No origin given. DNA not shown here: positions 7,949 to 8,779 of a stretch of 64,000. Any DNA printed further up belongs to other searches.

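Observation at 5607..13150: Self-contained NO-sensing LuxO/LuxU-like phosphorelay: sigma-54 RR - H-NOX - cytoplasmic hybrid HK in one operon, with an orphan Hpt 2.7 kb away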

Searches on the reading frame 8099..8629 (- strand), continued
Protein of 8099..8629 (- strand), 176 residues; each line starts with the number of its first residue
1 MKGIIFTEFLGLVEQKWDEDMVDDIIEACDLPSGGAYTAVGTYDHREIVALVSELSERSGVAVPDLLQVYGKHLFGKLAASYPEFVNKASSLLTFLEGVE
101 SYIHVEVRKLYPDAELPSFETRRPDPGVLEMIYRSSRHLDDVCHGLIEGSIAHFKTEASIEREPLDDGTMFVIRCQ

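Call 28: search_protein_families(library=pfam, proteins=[L009:9131-9958:-, L011:5561-6388:-, L007:8683-9036:-, L029:8640-10004:+, L004:6925-8748:-, L004:8546-9871:+, L009:7719-9089:+, L005:7501-8211:+, L005:4029-7511:+], max_evalue=0.001)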
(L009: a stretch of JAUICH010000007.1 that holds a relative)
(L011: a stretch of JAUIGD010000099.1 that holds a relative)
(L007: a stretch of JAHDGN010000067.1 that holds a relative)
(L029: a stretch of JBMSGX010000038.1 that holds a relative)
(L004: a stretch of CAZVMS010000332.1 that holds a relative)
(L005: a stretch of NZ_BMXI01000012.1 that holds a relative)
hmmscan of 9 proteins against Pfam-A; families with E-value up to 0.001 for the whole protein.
L009:9131-9958:- (275 aa): 2 families
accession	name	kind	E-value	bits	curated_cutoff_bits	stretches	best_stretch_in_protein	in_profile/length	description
PF00072.30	Response_reg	-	5.3e-23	81.8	30.2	1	22-138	1-110/111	Response regulator receiver domain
PF01627.28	Hpt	-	8.7e-14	52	24.6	1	185-244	4-63/84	Hpt domain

L011:5561-6388:- (275 aa): 2 families
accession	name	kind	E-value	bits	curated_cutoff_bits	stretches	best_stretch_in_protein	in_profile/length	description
PF00072.30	Response_reg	-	3.6e-24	85.5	30.2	1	30-142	1-110/111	Response regulator receiver domain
PF01627.28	Hpt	-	2.1e-14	53.9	24.6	1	178-256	1-79/84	Hpt domain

L007:8683-9036:- (117 aa): 1 family
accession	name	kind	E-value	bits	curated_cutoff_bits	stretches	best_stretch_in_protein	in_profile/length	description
PF01627.28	Hpt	-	7e-11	42.7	24.6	1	28-90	2-60/84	Hpt domain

L029:8640-10004:+ (454 aa): 10 families
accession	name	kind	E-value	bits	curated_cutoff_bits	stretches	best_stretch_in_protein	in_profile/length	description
PF00158.32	Sigma54_activat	-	9e-68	227.7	20.2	1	154-320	1-167/168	Sigma-54 interaction domain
PF14532.12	Sigma54_activ_2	-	1.9e-23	83.7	25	1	155-325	1-138/138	Sigma-54 interaction domain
PF25601.1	AAA_lid_14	-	1.3e-17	63.9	27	1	326-397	1-72/87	AAA+ ATPase lid domain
PF00072.30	Response_reg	-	8.7e-15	55.3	30.2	1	14-118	1-105/111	Response regulator receiver domain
PF02954.25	HTH_8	-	8.3e-07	29.1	22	1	413-452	2-41/42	Bacterial regulatory protein, Fis family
PF01078.27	Mg_chelatase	-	1.2e-06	28.5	20.3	0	233-285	93-145/207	Magnesium chelatase, subunit ChlI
PF07728.20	AAA_5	-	2.2e-06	28.2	22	1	180-291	4-118/139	AAA domain (dynein-related subfamily)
PF07724.20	AAA_2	-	9.5e-05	22.9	27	1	175-273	3-102/166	AAA domain (Cdc48 subfamily)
PF13936.12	HTH_38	-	0.00077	19.6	27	0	417-451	8-42/44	Helix-turn-helix domain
PF02796.21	HTH_7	-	0.00085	19.9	23.8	0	422-451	15-43/45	Helix-turn-helix domain of resolvase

L004:6925-8748:- (607 aa): 0 families

L004:8546-9871:+ (441 aa): 7 families
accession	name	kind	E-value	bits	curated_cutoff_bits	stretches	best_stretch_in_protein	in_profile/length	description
PF10672.15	Methyltrans_SAM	-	5.3e-24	85.4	27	1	221-397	79-248/286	S-adenosylmethionine-dependent methyltransferase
PF17785.7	PUA_3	-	1.3e-16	60.6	22.6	1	56-116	2-62/64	PUA-like domain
PF05175.20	MTS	-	7e-06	26.2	23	1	268-384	33-138/170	Methyltransferase small domain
PF13847.12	Methyltransf_31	-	1.1e-05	25.7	27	1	267-406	4-128/145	Methyltransferase domain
PF03602.21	Cons_hypoth95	-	5.9e-05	23.2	24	1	265-354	40-127/182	Conserved hypothetical protein 95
PF02475.24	TRM5-TYW2_MTfase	-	6.5e-05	23.4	28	1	230-325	2-96/164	TRM5/TYW2 methyltransferase domain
PF06325.19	PrmA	-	0.00048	20.2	22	1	265-345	160-231/296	Ribosomal protein L11 methyltransferase (PrmA)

L009:7719-9089:+ (456 aa): 10 families
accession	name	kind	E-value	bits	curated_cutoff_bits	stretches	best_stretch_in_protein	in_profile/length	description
PF00158.32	Sigma54_activat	-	5.3e-67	225.1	20.2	1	147-313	1-167/168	Sigma-54 interaction domain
PF25601.1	AAA_lid_14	-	4.6e-23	81.3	27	1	319-399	1-80/87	AAA+ ATPase lid domain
PF00072.30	Response_reg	-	2.6e-22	79.5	30.2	1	11-115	2-107/111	Response regulator receiver domain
PF14532.12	Sigma54_activ_2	-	2.5e-18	67.1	25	1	148-318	1-138/138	Sigma-54 interaction domain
PF02954.25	HTH_8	-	4.3e-13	49.2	22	1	413-453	2-42/42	Bacterial regulatory protein, Fis family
PF07728.20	AAA_5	-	2.9e-09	37.5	22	1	171-289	2-123/139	AAA domain (dynein-related subfamily)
PF01078.27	Mg_chelatase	-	5.6e-05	23.1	20.3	0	226-289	93-158/207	Magnesium chelatase, subunit ChlI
PF00004.35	AAA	-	0.00011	23.1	21.2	1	171-289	1-110/131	ATPase family associated with various cellular activities (AAA)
PF07724.20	AAA_2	-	0.00017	22.1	27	1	170-299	5-135/166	AAA domain (Cdc48 subfamily)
PF13384.12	HTH_23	-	0.00082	19.6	24.6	0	413-453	2-41/50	Homeodomain-like domain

L005:7501-8211:+ (236 aa): 1 family
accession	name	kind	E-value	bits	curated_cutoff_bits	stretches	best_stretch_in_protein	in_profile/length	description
PF01048.26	PNP_UDP_1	-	6.3e-16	58.9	25.1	1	11-228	6-232/233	Phosphorylase superfamily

L005:4029-7511:+ (1160 aa): 5 families
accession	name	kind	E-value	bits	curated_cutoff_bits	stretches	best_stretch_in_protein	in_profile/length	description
PF02965.22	Met_synt_B12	-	1.4e-97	326.9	25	2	992-1144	119-273/273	Vitamin B12 dependent methionine synthase, activation domain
PF00809.28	Pterin_bind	-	1.2e-61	208.9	25.5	1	27-265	1-244/244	Pterin binding enzyme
PF02607.22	B12-binding_2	-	8.7e-24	84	23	1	325-398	2-74/74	B12 binding domain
PF02310.24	B12-binding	-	1.7e-18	67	32.1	1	439-536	1-95/121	B12 binding domain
PF01797.21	Y1_Tnp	-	5.8e-10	39.8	23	1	882-959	37-119/121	Transposase IS200 like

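Call 35: search_protein_families(library=pfam, proteins=[L005:14716-15717:+, L011:9303-10829:+, L007:5547-6974:-], max_evalue=0.0001)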
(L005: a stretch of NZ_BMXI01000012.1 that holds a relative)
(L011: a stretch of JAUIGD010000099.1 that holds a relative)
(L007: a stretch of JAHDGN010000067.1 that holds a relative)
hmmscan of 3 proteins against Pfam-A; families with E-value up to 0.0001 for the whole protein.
L005:14716-15717:+ (333 aa): 2 families
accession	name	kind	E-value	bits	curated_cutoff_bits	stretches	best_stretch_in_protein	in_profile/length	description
PF00535.33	Glycos_transf_2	-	2.6e-31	109.2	23.3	1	12-173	1-165/168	Glycosyl transferase family 2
PF10111.15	Glyco_tranf_2_2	-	4.9e-06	26.7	27.3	1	12-104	1-92/276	Glycosyltransferase like family 2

L011:9303-10829:+ (508 aa): 4 families
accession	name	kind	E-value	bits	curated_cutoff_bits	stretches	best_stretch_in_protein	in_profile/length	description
PF00535.33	Glycos_transf_2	-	4.7e-32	111.7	23.3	1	46-207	2-166/168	Glycosyl transferase family 2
PF00072.30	Response_reg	-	6.7e-20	71.8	30.2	1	378-482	2-107/111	Response regulator receiver domain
PF10111.15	Glyco_tranf_2_2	-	1.1e-06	28.8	27.3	1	45-136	1-91/276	Glycosyltransferase like family 2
PF13641.12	Glyco_tranf_2_3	-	4.2e-05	24.1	27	1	42-166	1-127/230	Glycosyltransferase like family 2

L007:5547-6974:- (475 aa): 3 families
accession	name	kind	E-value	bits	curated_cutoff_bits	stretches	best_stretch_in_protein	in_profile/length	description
PF00535.33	Glycos_transf_2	-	4.9e-30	105.1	23.3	1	15-180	1-167/168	Glycosyl transferase family 2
PF00072.30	Response_reg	-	5.8e-28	97.7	30.2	1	349-457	1-110/111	Response regulator receiver domain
PF13641.12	Glyco_tranf_2_3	-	8.6e-06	26.4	27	1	14-139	3-128/230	Glycosyltransferase like family 2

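Call 46: search_protein_families(library=pfam, proteins=[L009:1180-2469:+, L009:2492-3550:+, L009:3303-5465:+, L009:5519-6235:+, L009:6296-7678:+], max_evalue=0.001)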
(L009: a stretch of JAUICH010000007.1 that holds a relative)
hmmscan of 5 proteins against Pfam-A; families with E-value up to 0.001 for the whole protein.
L009:1180-2469:+ (429 aa): 5 families
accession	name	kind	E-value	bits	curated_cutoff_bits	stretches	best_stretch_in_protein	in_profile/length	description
PF00534.26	Glycos_transf_1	-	1.4e-35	122.8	26.4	1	240-404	6-171/172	Glycosyl transferases group 1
PF13692.12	Glyco_trans_1_4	-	3.3e-34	118.6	27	1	250-389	2-140/142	Glycosyl transferases group 1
PF20706.3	GT4-conflict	-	5.4e-13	49.1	26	1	233-421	175-369/385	Family 4 Glycosyltransferase in conflict systems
PF13524.12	Glyco_trans_1_2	-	1.6e-09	38.3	25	1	293-411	27-134/144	Glycosyl transferase-like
PF13439.12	Glyco_transf_4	-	3.3e-05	24.4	28.5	1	121-234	48-170/170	Glycosyltransferase Family 4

L009:2492-3550:+ (352 aa): 0 families

L009:3303-5465:+ (720 aa): 5 families
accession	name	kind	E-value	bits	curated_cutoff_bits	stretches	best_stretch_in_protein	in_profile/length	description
PF02397.22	Bac_transf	-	5.2e-66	222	27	1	526-714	1-178/179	Bacterial sugar transferase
PF13641.12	Glyco_tranf_2_3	-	2.3e-24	87.1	27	1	152-380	1-229/230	Glycosyltransferase like family 2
PF13632.12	Glyco_trans_2_3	-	1.9e-22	80.5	27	1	242-442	2-183/198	Glycosyl transferase family group 2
PF00535.33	Glycos_transf_2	-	2.6e-10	40.9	23.3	1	156-298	2-136/168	Glycosyl transferase family 2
PF13506.12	Glyco_transf_21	-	1.7e-07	31.3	21.7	1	239-378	31-172/174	Glycosyl transferase family 21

L009:5519-6235:+ (238 aa): 2 families
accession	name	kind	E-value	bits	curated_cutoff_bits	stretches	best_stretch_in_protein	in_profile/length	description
PF00132.30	Hexapep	-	2.7e-06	27.3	27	1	156-184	3-31/36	Bacterial transferase hexapeptide (six repeats)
PF25084.1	LbH_EIF2B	-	0.00027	21.3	54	1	142-221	9-87/105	EIF2B subunit epsilon LbH domain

L009:6296-7678:+ (460 aa): 2 families
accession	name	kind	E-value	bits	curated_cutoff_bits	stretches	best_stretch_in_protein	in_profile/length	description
PF03808.19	Glyco_tran_WecG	-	5.6e-61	205.7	27.4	1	62-231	3-168/168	Glycosyl transferase WecG/TagA/CpsF family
PF13466.11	STAS_2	-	1e-09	38.9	29.2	0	295-348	25-79/80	STAS domain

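Call 51: predict_structure(alignment_id=A3)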
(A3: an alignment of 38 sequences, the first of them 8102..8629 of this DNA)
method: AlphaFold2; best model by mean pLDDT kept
length: 176 residues; sequences in the alignment: 38
mean_pLDDT: 89.9   pTM: 0.85
mean pLDDT of the five models: 89.9, 89.5, 88.1, 85.9, 82.7
residues with pLDDT >= 90: 110; 70-90: 60; 50-70: 6; < 50: 0
segments of 3 or more residues with pLDDT < 50: none
pLDDT, mean of each block of 10 residues (from residue 1): 78 95 94 80 83 96 95 91 85 93 78 83 97 89 96 96 95 96
secondary structure, 60 per line:
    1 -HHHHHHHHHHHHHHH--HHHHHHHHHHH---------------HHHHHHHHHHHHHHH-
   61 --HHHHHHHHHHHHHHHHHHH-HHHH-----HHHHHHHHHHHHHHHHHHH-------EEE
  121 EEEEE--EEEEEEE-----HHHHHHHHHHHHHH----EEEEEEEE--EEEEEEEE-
elements in order: H2-16 H19-29 H45-59 H63-81 H83-86 H92-110 E118-125 E128-134 H140-153 E158-165 E168-175

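Call 54: fold_search(model_id=the predicted structure, library=pdb)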
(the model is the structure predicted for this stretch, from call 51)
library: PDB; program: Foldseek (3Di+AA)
matches with E <= 10: 821; with E <= 0.001: 60
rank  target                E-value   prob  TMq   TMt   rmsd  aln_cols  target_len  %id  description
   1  6bde                  8.4e-18  1.00  0.91  0.87   2.0       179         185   42  Crystal structure of Fe(II) unliganded H-NOX protein mutant A71G from K. algicida (released 2018-05-30)
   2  6bdd                  1.6e-17  1.00  0.91  0.87   2.0       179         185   41  Crystal structure of Fe(II) unliganded H-NOX protein from K. algicida (released 2018-05-30)
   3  4u9b                  2.4e-14  1.00  0.91  0.89   1.9       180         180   26  Crystal structure of an H-NOX protein from S. oneidensis in the Fe(II)NO ligation state (released 2014-10-01)
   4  6ocv_MODEL_1_A        3.3e-14  1.00  0.85  0.79   2.6       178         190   38  Solution structure of the H-NOX protein from Shewanella woodyi in the Fe(II)CO ligation state (released 2020-05-06)
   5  4u99_A                3.5e-14  1.00  0.92  0.87   1.8       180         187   26  Crystal structure of an H-NOX protein from S. oneidensis in the Fe(II) ligation state, Q154A/Q155A/K156A mutant (released 2014-10-01)
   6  4u99_B                8.4e-14  1.00  0.91  0.86   1.9       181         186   26  Crystal structure of an H-NOX protein from S. oneidensis in the Fe(II) ligation state, Q154A/Q155A/K156A mutant (released 2014-10-01)
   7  2kii_MODEL_1_A        4.9e-13  1.00  0.89  0.87   2.3       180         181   26  NMR structure of the SO2144 H-NOX domain from Shewanella oneidensis in the Fe(II)CO ligation state (released 2009-11-17)
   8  2kil_MODEL_1_A        5.2e-13  1.00  0.89  0.87   2.3       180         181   25  NMR structure of the H103G mutant SO2144 H-NOX domain from Shewanella oneidensis in the Fe(II)CO ligation stat (released 2009-11-17)
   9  4iae_A                1.6e-12  1.00  0.91  0.89   1.9       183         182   22  Crystal structure of BAY 60-2770 bound to nostoc H-NOX domain (released 2013-11-20)
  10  2o09_A                2.3e-12  1.00  0.89  0.86   2.0       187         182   22  Crystal structure of the H-NOX domain from Nostoc sp. PCC 7120 (released 2007-01-30)
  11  6mx5                  3.3e-12  1.00  0.91  0.85   1.9       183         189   22  Crystal structure of H-NOX protein from Nostoc sp. (released 2018-11-07)
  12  3tf8_A                3.6e-12  1.00  0.92  0.88   1.8       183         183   22  Crystal structure of an H-NOX protein from Nostoc sp. PCC 7120 (released 2011-11-09)
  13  3sj5_A                3.6e-12  1.00  0.85  0.81   2.9       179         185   23  I5F Mutant Structure of T. Tengcongensis H-NOX (released 2011-07-20)
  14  3eee_A                3.6e-12  1.00  0.81  0.76   3.3       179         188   23  Probing the function of heme distortion in the H-NOX family (released 2008-11-25)
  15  6cww_A                3.9e-12  1.00  0.88  0.84   2.6       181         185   23  Cs H-NOX mutant with unnatural amino acid 4-cyano-L-phenylalanine at site 5 (released 2018-05-16)
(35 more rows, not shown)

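Call 56: find_encoding_contigs(protein=P0074, flank=10000, max_places=1)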
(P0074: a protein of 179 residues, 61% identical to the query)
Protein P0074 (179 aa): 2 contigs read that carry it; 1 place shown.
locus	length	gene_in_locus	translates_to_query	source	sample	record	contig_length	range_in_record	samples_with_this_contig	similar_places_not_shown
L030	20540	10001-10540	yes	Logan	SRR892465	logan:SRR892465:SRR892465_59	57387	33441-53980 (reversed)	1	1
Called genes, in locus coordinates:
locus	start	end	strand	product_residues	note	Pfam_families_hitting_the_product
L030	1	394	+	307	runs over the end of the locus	PF22701:Mala_s_1-like (weak)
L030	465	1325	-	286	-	PF00165:HTH_AraC, PF12833:HTH_18, PF00165:HTH_AraC (weak)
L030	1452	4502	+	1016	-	PF07635:PSCyt1, PF13442:Cytochrome_CBB3 (faint), PF07583:PSCyt2, PF07587:PSD1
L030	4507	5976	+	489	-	PF07394:DUF1501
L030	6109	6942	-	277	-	PF00535:Glycos_transf_2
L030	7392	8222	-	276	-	PF00535:Glycos_transf_2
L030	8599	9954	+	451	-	PF00072:Response_reg, PF00158:Sigma54_activat, PF14532:Sigma54_activ_2, PF00004:AAA (weak), PF07728:AAA_5 (weak), PF25601:AAA_lid_14, PF02954:HTH_8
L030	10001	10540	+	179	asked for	PF07700:HNOB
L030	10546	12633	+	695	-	PF24896:Receiver_CRE1 (faint), PF00989:PAS, PF13188:PAS_8 (faint), PF13426:PAS_9, PF00512:HisKA, PF02518:HATPase_c, PF00072:Response_reg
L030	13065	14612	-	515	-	PF01554:MatE (weak), PF03023:MurJ, PF01554:MatE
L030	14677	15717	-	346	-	PF01300:Sua5_yciO_yrdC, PF03481:Sua5_C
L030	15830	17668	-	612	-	PF00149:Metallophos, PF06283:ThuA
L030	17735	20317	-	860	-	PF23500:DUF7133, PF13646:HEAT_2, PF00034:Cytochrom_C (faint)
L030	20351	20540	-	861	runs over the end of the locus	PF00884:Sulfatase, PF16347:SGSH_C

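Call 57: find_encoding_contigs(protein=P0052, flank=10000, max_places=1)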
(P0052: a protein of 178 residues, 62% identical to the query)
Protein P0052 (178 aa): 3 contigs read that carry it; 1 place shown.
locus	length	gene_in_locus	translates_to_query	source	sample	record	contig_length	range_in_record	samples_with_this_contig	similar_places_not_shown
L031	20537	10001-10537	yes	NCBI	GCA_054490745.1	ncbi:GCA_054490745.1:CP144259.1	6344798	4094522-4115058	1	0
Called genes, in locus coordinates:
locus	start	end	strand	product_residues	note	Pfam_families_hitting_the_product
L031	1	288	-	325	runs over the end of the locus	PF04055:Radical_SAM, PF12345:DUF3641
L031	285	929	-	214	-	PF09837:DUF2064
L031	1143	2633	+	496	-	PF13506:Glyco_transf_21, PF00535:Glycos_transf_2, PF13641:Glyco_tranf_2_3, PF13632:Glyco_trans_2_3, PF03552:Cellulose_synt (faint)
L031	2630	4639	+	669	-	PF26314:MptA_B_family, PF00535:Glycos_transf_2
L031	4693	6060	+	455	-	-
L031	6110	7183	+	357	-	PF03629:SASA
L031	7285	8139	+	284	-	-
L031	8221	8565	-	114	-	PF01627:Hpt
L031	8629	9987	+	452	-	PF00072:Response_reg, PF00158:Sigma54_activat, PF14532:Sigma54_activ_2, PF00004:AAA (weak), PF07728:AAA_5, PF25601:AAA_lid_14, PF02954:HTH_8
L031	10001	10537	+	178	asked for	PF07700:HNOB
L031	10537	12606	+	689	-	PF00989:PAS, PF13188:PAS_8 (weak), PF13426:PAS_9, PF00512:HisKA, PF02518:HATPase_c, PF13581:HATPase_c_2 (faint), PF00072:Response_reg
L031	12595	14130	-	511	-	PF02321:OEP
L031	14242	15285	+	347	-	PF00535:Glycos_transf_2, PF13641:Glyco_tranf_2_3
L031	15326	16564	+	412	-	PF13439:Glyco_transf_4, PF13579:Glyco_trans_4_4, PF20706:GT4-conflict, PF00534:Glycos_transf_1, PF13692:Glyco_trans_1_4, PF13524:Glyco_trans_1_2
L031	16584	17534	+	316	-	PF03706:LPG_synthase_TM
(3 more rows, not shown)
